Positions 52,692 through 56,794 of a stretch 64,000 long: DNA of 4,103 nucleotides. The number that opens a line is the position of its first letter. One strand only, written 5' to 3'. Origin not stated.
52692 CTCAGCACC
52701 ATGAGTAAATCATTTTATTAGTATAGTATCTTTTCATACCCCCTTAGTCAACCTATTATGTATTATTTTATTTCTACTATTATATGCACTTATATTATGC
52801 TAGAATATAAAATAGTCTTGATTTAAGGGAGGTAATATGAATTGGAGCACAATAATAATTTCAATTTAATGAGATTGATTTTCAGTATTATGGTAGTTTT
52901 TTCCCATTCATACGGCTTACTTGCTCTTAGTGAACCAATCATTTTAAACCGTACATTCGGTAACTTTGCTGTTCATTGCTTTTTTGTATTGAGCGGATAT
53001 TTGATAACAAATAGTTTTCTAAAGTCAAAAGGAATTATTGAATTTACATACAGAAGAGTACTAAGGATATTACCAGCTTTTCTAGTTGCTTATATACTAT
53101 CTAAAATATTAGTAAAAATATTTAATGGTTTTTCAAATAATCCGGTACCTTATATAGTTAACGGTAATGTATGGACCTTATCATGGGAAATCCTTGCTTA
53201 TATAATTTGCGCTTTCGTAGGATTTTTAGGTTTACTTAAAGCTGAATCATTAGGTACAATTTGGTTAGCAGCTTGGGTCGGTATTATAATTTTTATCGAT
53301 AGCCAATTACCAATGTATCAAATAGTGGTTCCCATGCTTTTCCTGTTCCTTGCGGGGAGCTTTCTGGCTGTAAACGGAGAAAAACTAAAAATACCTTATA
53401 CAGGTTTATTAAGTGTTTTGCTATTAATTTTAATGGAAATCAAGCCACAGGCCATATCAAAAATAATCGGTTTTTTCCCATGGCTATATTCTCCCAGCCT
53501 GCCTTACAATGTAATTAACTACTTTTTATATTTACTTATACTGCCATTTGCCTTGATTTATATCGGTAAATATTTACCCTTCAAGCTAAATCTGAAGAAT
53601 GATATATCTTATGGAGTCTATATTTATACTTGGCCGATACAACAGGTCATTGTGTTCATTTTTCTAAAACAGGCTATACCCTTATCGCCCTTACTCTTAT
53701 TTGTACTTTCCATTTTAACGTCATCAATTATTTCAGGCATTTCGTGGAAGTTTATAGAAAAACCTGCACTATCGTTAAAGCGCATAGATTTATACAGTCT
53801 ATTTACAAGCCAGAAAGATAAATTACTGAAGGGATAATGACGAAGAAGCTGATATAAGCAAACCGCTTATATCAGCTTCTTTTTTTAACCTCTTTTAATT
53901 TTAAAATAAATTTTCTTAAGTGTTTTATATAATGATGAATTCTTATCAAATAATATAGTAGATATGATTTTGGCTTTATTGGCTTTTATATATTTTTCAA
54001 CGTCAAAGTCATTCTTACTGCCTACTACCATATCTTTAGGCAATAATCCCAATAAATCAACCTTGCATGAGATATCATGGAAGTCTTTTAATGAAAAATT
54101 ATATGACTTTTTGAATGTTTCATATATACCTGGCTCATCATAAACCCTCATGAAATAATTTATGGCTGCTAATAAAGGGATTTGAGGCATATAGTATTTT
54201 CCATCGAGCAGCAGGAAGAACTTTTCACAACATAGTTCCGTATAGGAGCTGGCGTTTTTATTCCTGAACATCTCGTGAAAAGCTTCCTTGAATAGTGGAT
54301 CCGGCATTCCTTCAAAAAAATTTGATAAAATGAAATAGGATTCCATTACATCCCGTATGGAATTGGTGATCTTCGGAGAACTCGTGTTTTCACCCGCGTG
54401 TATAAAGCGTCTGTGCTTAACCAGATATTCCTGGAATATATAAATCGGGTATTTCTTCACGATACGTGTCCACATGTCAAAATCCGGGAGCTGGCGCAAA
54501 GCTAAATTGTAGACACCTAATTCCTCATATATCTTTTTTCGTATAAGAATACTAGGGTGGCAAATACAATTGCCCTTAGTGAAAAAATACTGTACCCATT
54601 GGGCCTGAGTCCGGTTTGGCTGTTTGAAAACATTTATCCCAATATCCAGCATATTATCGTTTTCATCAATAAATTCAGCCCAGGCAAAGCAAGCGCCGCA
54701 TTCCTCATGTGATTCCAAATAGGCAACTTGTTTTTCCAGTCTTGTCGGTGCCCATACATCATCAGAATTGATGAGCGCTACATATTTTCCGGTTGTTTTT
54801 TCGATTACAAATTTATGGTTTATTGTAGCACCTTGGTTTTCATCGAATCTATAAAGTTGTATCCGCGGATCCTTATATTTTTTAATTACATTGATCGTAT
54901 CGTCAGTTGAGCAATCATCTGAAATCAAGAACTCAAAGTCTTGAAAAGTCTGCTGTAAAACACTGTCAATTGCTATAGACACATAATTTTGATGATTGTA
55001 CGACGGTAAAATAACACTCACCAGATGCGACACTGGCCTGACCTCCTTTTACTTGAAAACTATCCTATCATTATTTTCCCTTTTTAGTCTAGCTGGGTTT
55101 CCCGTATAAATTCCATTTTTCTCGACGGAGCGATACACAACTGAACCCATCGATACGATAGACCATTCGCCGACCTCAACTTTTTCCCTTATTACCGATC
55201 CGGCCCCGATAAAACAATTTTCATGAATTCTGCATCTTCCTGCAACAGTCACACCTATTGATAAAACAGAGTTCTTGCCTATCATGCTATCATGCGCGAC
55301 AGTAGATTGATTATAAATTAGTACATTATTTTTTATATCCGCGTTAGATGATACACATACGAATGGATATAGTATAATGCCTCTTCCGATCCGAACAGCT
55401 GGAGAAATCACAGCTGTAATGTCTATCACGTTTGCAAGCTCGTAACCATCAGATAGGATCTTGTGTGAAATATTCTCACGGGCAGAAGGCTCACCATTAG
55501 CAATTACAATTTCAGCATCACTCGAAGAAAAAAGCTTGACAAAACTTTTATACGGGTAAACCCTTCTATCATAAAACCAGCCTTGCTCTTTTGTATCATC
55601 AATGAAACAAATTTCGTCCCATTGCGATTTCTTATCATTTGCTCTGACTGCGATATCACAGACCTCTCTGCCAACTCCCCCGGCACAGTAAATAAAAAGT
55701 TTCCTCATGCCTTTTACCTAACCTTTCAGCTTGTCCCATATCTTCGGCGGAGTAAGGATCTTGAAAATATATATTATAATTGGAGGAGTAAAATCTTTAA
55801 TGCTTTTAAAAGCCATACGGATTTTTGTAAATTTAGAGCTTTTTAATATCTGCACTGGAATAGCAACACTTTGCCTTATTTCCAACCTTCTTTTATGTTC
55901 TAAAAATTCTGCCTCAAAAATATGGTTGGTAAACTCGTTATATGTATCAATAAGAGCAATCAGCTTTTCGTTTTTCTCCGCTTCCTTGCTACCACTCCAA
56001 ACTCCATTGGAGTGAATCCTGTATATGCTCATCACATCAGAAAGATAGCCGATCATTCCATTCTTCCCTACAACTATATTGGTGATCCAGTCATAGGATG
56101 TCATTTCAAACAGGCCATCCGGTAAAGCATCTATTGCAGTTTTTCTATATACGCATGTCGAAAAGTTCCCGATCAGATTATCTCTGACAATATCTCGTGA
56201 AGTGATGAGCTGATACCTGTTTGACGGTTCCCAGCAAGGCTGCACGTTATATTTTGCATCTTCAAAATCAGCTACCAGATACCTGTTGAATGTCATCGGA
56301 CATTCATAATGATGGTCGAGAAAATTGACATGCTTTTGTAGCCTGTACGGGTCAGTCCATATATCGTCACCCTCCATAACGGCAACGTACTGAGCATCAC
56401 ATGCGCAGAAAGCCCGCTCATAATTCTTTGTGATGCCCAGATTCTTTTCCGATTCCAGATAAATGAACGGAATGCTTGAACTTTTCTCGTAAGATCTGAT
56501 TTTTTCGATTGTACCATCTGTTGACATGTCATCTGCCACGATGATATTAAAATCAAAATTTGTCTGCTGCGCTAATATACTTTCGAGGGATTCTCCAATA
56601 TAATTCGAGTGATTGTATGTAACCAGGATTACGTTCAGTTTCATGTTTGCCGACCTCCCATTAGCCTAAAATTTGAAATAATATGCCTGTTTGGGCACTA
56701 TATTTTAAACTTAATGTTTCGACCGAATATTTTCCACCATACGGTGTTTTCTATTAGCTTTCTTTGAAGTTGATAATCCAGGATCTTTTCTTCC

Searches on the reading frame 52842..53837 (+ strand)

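Call 5: search_protein_families(library=pfam, proteins=[window:52842-53837:+], max_evalue=0.01)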
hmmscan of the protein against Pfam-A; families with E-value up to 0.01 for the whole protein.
window:52842-53837:+ (331 aa): 1 family
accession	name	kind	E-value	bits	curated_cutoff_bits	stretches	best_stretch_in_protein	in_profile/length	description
PF01757.29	Acyl_transf_3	-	1.2e-19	71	31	1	5-298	2-321/326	Acyltransferase domain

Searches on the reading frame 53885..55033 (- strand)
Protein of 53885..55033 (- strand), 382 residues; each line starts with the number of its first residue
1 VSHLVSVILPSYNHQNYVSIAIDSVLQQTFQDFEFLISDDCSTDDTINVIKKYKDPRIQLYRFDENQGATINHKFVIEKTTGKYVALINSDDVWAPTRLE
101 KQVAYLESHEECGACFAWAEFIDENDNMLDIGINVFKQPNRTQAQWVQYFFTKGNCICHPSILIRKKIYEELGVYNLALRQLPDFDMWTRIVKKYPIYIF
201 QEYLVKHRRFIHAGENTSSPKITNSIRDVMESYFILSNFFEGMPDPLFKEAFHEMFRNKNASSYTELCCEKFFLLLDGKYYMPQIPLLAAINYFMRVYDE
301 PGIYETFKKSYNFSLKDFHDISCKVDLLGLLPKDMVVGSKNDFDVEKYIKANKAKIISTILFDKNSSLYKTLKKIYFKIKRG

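Call 5: search_protein_families(library=pfam, proteins=[window:53885-55033:-], max_evalue=0.01)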
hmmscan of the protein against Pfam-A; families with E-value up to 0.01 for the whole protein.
window:53885-55033:- (382 aa): 3 families
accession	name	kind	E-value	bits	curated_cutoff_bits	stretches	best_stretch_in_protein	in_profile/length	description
PF00535.33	Glycos_transf_2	-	1.3e-31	110.3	23.3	1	6-172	1-167/168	Glycosyl transferase family 2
PF10111.15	Glyco_tranf_2_2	-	3.4e-16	60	27.3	1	6-197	1-205/276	Glycosyltransferase like family 2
PF13641.12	Glyco_tranf_2_3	-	1.9e-09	38.3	27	1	5-110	3-114/230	Glycosyltransferase like family 2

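Call 7: search_protein_families(library=ncbifam, proteins=[window:53885-55033:-], max_evalue=0.01)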
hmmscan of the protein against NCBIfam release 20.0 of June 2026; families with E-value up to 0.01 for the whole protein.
window:53885-55033:- (382 aa): 18 families
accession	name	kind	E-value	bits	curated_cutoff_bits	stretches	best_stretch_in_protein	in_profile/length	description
NF047683.1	TeichurnBiosyTuaG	equivalog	5.6e-35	121.2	400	1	3-208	6-204/252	teichuronic acid biosynthesis protein TuaG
NF053739.1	GlytfEpsEBac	equivalog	1.4e-29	102.9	450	1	5-208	3-203/265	glycosyltransferase EpsE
NF007453.0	PRK10018.1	equivalog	9.4e-19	68.1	382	1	3-196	6-194/280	colanic acid biosynthesis glycosyltransferase WcaA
TIGR04017.1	WcaA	equivalog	1e-18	68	495.75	1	3-196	5-193/279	colanic acid biosynthesis glycosyltransferase WcaA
NF007482.0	PRK10073.1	equivalog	3.5e-16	59.1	423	1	3-102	6-106/334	glycosyltransferase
NF050050.1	ProtGlycPglI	equivalog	3.7e-14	52.8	500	1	5-103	4-105/306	GalNAc(5)-diNAcBac-PP-undecaprenol beta-1,3-glucosyltransferase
TIGR03937.1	PgaC_IcaA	equivalog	1.6e-12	47.1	422.3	1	4-114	46-158/407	poly-beta-1,6-N-acetyl-D-glucosamine synthase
NF038302.1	EPS_HpsE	equivalog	2.5e-10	39.9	300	1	6-115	4-120/307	hormogonium polysaccharide biosynthesis glycosyltransferase HpsE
NF041394.1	GtaseAglG_Halo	equivalog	2.9e-10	39.9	440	1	5-111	3-112/304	glucosyl-dolichyl phosphate glucuronosyltransferase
NF041875.1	EPS_EpsD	equivalog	5.7e-10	39.1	370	1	5-109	1-107/325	exopolysaccharide biosynthesis glycosyltransferase EpsD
TIGR04283.1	glyco_like_mftF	equivalog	9.4e-10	38.4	182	1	5-214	1-193/221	TIGR04283 family arsenosugar biosynthesis glycosyltransferase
TIGR04440.1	glyco_TIGR04440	domain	7.6e-08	32.4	70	1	5-123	2-123/215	TIGR00180 family glycosyltransferase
TIGR03111.1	glyc2_xrt_Gpos1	hypoth_equivalog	3.1e-07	29.5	363.95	1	5-112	51-162/439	TIGR03111 family XrtG-associated glycosyltransferase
NF038299.1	EPS_HpsN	equivalog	3.3e-07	29.6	425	1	4-114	2-114/317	hormogonium polysaccharide biosynthesis glycosyltransferase HpsN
TIGR03965.1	mycofact_glyco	equivalog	1.2e-06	27.7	280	1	5-106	76-179/467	mycofactocin biosynthesis glycosyltransferase MftF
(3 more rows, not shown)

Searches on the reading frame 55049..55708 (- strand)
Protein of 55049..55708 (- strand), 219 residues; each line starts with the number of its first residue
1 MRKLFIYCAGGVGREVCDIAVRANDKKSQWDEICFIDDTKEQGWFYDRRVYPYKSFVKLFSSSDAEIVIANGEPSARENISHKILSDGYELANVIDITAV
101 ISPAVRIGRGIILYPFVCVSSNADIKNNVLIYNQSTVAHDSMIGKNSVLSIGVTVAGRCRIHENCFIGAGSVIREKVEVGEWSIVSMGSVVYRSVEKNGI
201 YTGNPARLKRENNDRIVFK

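Call 5: search_protein_families(library=pfam, proteins=[window:55049-55708:-], max_evalue=0.01)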
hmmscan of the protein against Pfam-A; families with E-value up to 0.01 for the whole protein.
window:55049-55708:- (219 aa): 4 families
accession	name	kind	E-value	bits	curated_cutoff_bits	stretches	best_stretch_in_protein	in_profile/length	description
PF00132.30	Hexapep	-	4.9e-16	58.1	27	2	159-191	2-34/36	Bacterial transferase hexapeptide (six repeats)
PF17836.7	PglD_N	-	1.6e-08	35.4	23.4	1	3-84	1-78/78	PglD N-terminal domain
PF14602.12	Hexapep_2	-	3.6e-06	27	27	1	161-193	4-34/34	Hexapeptide repeat of succinyl-transferase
PF25084.1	LbH_EIF2B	-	2.3e-05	24.8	54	1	104-193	9-101/105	EIF2B subunit epsilon LbH domain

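Call 7: search_protein_families(library=ncbifam, proteins=[window:55049-55708:-], max_evalue=0.01)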
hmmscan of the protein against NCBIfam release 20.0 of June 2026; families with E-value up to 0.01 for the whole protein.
window:55049-55708:- (219 aa): 47 families (the best 25 are shown)
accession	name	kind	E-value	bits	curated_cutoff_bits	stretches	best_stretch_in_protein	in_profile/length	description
TIGR03570.1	NeuD_NnaD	subfamily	6.2e-54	182.7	160.8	1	3-207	1-202/202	NeuD/PglB/VioB family sugar acetyltransferase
TIGR01853.1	lipid_A_lpxD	equivalog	7e-17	61.3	242.5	1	125-211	221-307/325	UDP-3-O-(3-hydroxymyristoyl)glucosamine N-acyltransferase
NF002060.0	PRK00892.1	subfamily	3.1e-16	59.4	207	2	125-210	230-316/345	UDP-3-O-(3-hydroxymyristoyl)glucosamine N-acyltransferase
NF003657.0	PRK05289.1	equivalog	1.8e-15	56.8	226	2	125-212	109-196/264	acyl-ACP--UDP-N-acetylglucosamine O-acyltransferase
TIGR01852.1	lipid_A_lpxA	equivalog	9.7e-14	51.2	231.05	1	127-210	106-189/254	acyl-ACP--UDP-N-acetylglucosamine O-acyltransferase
TIGR03532.1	DapD_Ac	equivalog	9.8e-13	48.2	231.75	1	85-212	79-214/231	2,3,4,5-tetrahydropyridine-2,6-dicarboxylate N-acetyltransferase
NF007797.0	PRK10502.1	subfamily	1.1e-10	41.5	192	1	125-212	95-179/183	WcaF family extracellular polysaccharide biosynthesis acetyltransferase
NF010934.1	PRK14354.1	equivalog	2.3e-10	39.6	450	1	69-181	229-336/447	bifunctional UDP-N-acetylglucosamine diphosphorylase/glucosamine-1-phosphate N-acetyltransferase GlmU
NF010935.0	PRK14355.1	equivalog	2.8e-10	39.4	718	2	136-209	264-336/459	bifunctional UDP-N-acetylglucosamine diphosphorylase/glucosamine-1-phosphate N-acetyltransferase GlmU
NF041874.1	EPS_EpsC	equivalog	6.3e-10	39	150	1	101-211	64-166/168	serine O-acetyltransferase EpsC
NF050158.1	CarbAnhydGPos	equivalog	3.8e-09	36.4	250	1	158-214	87-145/172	gamma carbonic anhydrase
NF058585.1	HptprglPActTf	PfamEq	1.4e-08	34.5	300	1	127-212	83-160/172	heptaprenylglyceryl phosphate O-acetyltransferase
NF008349.0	PRK11132.1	equivalog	4e-08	32.7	397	1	99-209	142-244/273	serine O-acetyltransferase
TIGR00965.1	dapD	equivalog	6.9e-08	32.3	375.4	1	99-195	107-210/271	2,3,4,5-tetrahydropyridine-2,6-dicarboxylate N-succinyltransferase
NF010937.0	PRK14357.1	equivalog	1.3e-07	30.9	658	1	66-146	219-296/448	bifunctional UDP-N-acetylglucosamine diphosphorylase/glucosamine-1-phosphate N-acetyltransferase GlmU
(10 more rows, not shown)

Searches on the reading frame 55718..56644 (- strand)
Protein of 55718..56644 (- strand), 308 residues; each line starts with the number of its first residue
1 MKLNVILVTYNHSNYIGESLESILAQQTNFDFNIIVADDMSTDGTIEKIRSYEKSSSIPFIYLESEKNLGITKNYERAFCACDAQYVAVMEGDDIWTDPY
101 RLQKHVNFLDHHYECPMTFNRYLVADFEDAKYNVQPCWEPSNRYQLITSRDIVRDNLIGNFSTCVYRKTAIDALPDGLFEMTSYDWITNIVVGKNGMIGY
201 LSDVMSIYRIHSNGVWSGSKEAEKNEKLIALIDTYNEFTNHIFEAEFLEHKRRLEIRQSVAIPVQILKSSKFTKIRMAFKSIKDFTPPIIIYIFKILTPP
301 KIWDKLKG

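Call 5: search_protein_families(library=pfam, proteins=[window:55718-56644:-], max_evalue=0.01)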
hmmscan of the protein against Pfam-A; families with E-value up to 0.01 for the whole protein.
window:55718-56644:- (308 aa): 3 families
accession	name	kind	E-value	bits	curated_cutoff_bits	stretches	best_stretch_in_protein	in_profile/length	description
PF00535.33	Glycos_transf_2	-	4e-24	85.9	23.3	1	5-169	2-162/168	Glycosyl transferase family 2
PF13641.12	Glyco_tranf_2_3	-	9.3e-09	36.1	27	1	4-115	4-118/230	Glycosyltransferase like family 2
PF10111.15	Glyco_tranf_2_2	-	0.00013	22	27.3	1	6-98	4-96/276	Glycosyltransferase like family 2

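Call 7: search_protein_families(library=ncbifam, proteins=[window:55718-56644:-], max_evalue=0.01)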
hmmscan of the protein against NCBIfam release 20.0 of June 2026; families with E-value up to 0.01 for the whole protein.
window:55718-56644:- (308 aa): 15 families
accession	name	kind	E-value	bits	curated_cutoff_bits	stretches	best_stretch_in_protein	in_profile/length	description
NF047683.1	TeichurnBiosyTuaG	equivalog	8.2e-20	71.5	400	1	3-224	8-219/252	teichuronic acid biosynthesis protein TuaG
NF053739.1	GlytfEpsEBac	equivalog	2.1e-17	63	450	1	2-115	2-113/265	glycosyltransferase EpsE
NF041875.1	EPS_EpsD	equivalog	1.5e-09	37.7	370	1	3-111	1-106/325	exopolysaccharide biosynthesis glycosyltransferase EpsD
NF050050.1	ProtGlycPglI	equivalog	6.4e-09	35.6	500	1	2-250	3-237/306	GalNAc(5)-diNAcBac-PP-undecaprenol beta-1,3-glucosyltransferase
NF007482.0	PRK10073.1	equivalog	9.9e-09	34.6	423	1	2-95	7-97/334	glycosyltransferase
NF038302.1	EPS_HpsE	equivalog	2.1e-08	33.5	300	1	2-114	2-116/307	hormogonium polysaccharide biosynthesis glycosyltransferase HpsE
TIGR04440.1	glyco_TIGR04440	domain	2.6e-07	30.6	70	1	3-145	2-136/215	TIGR00180 family glycosyltransferase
TIGR03937.1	PgaC_IcaA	equivalog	5.9e-07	28.8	422.3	1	3-95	47-137/407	poly-beta-1,6-N-acetyl-D-glucosamine synthase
NF007453.0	PRK10018.1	equivalog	3.9e-05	23.5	382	1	5-162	10-161/280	colanic acid biosynthesis glycosyltransferase WcaA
NF047588.1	GlcsyltransPgfSStrep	equivalog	4.3e-05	22.9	500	1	1-113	1-114/308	glycosyltransferase PgfS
TIGR03469.1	HpnB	hypoth_equivalog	4.8e-05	22.6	379.25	1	5-50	48-93/386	hopene-associated glycosyltransferase HpnB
TIGR04017.1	WcaA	equivalog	0.00019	21.1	495.75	1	5-162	9-160/279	colanic acid biosynthesis glycosyltransferase WcaA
TIGR04009.1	wcaE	equivalog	0.00024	20.4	369.2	1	1-98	1-97/248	colanic acid biosynthesis glycosyltransferase WcaE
NF050113.1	gal_furan_GlfT1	equivalog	0.00074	18.9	330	1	5-75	3-68/290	galactofuranosyltransferase GlfT1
TIGR04283.1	glyco_like_mftF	equivalog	0.0062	16.1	182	1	4-53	2-50/221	TIGR04283 family arsenosugar biosynthesis glycosyltransferase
